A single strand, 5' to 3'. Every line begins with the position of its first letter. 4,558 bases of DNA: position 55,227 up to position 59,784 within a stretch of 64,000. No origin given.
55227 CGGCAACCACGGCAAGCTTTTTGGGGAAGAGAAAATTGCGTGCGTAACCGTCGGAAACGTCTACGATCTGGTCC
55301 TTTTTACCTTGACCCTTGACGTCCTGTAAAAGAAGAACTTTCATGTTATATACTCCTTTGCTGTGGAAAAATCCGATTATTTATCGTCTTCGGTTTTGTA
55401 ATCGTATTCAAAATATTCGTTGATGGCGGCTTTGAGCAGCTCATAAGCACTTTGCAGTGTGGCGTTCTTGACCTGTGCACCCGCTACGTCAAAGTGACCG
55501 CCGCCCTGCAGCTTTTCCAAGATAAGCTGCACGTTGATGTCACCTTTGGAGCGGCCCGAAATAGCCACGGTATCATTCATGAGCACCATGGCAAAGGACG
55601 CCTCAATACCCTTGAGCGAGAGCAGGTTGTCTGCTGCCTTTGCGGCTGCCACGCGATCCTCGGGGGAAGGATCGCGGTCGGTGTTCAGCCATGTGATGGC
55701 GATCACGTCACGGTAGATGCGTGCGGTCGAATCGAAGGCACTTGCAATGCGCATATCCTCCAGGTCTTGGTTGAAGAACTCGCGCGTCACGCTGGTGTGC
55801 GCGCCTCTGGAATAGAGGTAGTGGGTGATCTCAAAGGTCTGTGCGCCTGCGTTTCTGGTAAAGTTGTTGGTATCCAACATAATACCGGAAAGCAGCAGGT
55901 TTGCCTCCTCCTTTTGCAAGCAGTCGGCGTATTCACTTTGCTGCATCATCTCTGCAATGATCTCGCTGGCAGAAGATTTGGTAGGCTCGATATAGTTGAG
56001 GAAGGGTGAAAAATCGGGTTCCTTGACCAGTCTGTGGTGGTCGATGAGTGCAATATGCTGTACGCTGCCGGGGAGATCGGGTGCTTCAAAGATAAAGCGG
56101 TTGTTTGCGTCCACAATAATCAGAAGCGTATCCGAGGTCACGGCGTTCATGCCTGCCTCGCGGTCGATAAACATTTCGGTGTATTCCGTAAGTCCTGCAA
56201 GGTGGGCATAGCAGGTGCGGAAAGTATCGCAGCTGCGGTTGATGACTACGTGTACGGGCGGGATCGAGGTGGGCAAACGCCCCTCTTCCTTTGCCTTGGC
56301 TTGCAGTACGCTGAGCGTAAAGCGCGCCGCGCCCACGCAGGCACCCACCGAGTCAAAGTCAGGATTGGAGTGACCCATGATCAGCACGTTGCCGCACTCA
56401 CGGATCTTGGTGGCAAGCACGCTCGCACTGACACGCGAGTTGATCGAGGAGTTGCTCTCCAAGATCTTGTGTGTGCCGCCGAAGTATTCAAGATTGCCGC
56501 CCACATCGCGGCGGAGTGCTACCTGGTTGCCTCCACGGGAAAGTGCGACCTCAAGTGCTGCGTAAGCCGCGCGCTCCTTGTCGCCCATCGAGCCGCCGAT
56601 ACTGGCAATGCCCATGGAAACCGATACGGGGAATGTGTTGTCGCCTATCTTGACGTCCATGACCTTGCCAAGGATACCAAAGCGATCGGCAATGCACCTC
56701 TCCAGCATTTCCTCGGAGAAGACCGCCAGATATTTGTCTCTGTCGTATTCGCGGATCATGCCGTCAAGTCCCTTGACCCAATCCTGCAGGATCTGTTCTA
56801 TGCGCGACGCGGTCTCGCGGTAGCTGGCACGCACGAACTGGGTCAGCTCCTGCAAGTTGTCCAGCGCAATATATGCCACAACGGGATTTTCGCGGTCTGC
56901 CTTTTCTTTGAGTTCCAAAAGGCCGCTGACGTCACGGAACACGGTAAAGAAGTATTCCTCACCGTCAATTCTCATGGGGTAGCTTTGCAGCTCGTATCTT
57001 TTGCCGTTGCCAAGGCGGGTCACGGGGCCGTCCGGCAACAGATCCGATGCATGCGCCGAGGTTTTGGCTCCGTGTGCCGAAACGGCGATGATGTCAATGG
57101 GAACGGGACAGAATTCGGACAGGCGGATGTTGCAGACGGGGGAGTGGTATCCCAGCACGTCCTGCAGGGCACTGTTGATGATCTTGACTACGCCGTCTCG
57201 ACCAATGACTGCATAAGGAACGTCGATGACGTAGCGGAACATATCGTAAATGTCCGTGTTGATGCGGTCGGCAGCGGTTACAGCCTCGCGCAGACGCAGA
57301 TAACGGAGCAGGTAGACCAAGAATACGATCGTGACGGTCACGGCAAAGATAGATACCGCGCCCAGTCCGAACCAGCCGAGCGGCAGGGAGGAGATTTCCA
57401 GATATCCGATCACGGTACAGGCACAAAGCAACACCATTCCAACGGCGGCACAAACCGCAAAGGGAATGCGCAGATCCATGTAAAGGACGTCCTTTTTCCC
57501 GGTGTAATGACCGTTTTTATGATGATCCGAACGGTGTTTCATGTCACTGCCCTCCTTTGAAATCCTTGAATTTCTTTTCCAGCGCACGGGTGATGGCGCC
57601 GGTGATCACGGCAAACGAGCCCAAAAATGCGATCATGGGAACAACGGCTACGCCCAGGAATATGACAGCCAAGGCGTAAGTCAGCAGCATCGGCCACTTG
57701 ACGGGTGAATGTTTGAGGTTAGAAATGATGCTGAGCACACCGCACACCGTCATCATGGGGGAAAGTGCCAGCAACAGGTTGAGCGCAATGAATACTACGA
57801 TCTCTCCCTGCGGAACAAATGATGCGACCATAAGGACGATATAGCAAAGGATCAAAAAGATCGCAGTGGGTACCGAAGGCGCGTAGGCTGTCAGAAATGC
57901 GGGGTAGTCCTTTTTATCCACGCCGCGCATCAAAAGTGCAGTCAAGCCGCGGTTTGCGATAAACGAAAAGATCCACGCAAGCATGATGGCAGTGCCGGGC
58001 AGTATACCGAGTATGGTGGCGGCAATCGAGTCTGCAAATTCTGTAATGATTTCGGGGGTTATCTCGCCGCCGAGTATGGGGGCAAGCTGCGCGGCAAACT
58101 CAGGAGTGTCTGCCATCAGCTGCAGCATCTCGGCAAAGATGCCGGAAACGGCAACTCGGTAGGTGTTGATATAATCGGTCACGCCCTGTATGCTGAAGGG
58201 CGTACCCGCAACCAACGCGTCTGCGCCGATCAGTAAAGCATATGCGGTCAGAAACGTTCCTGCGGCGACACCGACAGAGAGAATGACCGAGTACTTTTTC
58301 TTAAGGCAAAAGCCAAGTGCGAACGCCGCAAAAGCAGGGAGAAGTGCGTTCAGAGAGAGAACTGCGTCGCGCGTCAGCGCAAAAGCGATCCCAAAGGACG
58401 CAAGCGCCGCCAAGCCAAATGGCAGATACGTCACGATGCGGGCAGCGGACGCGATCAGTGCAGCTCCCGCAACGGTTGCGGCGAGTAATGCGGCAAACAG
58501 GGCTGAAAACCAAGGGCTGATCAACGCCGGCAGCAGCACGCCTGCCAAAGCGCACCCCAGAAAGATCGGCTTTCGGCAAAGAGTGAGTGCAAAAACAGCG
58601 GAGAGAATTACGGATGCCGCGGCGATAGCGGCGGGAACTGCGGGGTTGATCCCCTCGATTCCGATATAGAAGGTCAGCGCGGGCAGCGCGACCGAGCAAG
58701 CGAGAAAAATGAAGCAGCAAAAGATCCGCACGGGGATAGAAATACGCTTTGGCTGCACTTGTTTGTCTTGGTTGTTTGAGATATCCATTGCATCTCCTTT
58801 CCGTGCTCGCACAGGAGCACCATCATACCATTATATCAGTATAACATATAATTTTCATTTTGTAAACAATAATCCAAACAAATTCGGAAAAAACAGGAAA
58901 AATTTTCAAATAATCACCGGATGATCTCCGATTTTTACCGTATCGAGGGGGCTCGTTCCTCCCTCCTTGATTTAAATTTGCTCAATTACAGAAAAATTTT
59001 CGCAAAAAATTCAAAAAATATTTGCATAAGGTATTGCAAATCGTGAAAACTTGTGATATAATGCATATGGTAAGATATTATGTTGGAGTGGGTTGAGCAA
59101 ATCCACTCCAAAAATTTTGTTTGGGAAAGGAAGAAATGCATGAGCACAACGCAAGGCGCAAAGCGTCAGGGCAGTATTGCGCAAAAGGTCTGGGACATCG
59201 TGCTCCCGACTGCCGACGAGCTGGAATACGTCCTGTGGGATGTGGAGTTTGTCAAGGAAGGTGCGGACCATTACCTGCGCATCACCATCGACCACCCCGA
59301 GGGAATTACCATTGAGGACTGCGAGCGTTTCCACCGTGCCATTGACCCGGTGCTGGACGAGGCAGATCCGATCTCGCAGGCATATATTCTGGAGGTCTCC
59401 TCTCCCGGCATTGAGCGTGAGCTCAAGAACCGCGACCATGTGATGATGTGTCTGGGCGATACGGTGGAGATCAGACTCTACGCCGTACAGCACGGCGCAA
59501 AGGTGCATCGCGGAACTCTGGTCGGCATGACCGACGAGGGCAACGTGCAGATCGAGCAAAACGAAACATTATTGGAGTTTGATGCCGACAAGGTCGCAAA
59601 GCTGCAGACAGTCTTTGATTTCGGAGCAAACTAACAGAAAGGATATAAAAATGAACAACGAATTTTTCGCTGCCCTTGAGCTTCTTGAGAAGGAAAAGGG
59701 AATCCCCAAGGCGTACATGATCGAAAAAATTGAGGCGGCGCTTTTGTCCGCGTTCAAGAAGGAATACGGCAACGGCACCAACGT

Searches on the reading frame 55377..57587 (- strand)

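Call 40: search_protein_families(library=pfam, proteins=[window:55377-57587:-], max_evalue=0.001)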
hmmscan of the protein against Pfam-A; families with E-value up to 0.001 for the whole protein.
window:55377-57587:- (736 aa): 3 families
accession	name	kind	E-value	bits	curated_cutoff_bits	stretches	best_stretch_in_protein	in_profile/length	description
PF24898.2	GGDEF_GdpP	-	2.8e-22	79.8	30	1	240-360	1-120/126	Cyclic-di-AMP phosphodiesterase GdpP-like, GGDEF domain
PF01368.27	DHH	-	2e-20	73.8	28.1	1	400-569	1-125/125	DHH family, N-terminal domain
PF02272.25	DHHA1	-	5.8e-12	46.4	25.9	1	645-724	15-98/102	DHHA1 domain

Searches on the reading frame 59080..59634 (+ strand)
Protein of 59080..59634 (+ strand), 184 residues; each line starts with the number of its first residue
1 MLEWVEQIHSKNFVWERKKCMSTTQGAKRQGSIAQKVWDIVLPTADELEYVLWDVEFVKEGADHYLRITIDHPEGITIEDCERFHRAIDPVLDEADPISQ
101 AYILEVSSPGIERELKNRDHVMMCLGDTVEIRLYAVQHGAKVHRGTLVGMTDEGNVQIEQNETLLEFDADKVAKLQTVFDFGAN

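Call 40: search_protein_families(library=pfam, proteins=[window:59080-59634:+], max_evalue=0.001)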
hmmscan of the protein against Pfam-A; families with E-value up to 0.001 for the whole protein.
window:59080-59634:+ (184 aa): 1 family
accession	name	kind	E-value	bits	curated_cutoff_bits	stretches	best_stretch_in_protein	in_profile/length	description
PF02576.22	RimP_N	-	1.7e-27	96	22.7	1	41-112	2-73/73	RimP N-terminal domain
